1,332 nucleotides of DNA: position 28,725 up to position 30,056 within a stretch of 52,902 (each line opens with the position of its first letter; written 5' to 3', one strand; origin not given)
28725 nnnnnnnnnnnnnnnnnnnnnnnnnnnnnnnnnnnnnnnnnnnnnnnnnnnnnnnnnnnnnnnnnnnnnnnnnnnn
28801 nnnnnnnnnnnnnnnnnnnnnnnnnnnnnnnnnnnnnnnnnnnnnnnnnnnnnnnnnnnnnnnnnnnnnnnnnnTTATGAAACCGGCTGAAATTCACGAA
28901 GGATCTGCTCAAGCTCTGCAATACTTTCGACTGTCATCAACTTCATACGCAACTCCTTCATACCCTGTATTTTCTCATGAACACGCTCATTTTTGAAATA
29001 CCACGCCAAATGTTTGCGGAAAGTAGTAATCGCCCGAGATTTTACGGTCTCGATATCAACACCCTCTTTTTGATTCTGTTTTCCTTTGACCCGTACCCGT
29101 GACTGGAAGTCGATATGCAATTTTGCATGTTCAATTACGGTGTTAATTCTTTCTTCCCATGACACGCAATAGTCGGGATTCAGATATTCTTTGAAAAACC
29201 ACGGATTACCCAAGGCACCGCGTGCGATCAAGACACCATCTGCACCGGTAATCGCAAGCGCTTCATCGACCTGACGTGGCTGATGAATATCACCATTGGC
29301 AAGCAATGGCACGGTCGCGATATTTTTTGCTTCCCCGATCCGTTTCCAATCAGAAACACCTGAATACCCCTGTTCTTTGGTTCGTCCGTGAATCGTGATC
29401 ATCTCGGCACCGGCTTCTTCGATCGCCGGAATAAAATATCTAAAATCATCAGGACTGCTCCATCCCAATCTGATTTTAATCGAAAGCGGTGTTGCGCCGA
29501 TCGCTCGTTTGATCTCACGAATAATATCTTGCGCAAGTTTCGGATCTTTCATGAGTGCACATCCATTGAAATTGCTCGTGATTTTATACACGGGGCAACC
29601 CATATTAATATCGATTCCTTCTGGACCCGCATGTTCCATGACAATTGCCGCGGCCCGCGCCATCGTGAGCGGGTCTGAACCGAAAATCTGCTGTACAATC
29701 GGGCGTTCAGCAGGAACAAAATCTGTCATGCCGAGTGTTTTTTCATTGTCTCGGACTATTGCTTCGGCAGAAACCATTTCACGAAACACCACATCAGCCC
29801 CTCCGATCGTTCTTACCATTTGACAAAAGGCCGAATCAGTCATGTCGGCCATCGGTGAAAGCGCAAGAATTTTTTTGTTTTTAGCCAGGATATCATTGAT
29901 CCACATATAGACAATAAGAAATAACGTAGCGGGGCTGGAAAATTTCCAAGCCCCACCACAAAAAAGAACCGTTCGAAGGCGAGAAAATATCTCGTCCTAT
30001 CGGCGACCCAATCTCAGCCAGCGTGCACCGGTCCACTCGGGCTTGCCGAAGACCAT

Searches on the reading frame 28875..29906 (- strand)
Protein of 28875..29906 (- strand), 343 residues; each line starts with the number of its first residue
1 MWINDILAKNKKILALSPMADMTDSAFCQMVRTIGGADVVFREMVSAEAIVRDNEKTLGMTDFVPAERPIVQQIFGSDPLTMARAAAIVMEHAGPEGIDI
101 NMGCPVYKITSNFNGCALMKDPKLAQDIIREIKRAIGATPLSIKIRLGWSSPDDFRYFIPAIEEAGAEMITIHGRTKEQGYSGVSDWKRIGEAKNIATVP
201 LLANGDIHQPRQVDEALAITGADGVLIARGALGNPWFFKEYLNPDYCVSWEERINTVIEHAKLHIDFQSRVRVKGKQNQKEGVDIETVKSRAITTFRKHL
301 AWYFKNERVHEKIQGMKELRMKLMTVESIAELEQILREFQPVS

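Call 52: search_protein_families(library=pfam, proteins=[window:28875-29906:-], max_evalue=0.00001)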
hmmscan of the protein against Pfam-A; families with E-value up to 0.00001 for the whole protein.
window:28875-29906:- (343 aa): 1 family
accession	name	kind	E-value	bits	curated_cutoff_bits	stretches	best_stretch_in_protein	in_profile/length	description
PF01207.24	Dus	-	3.1e-72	243.8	20.4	1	16-336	2-302/311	Dihydrouridine synthase (Dus)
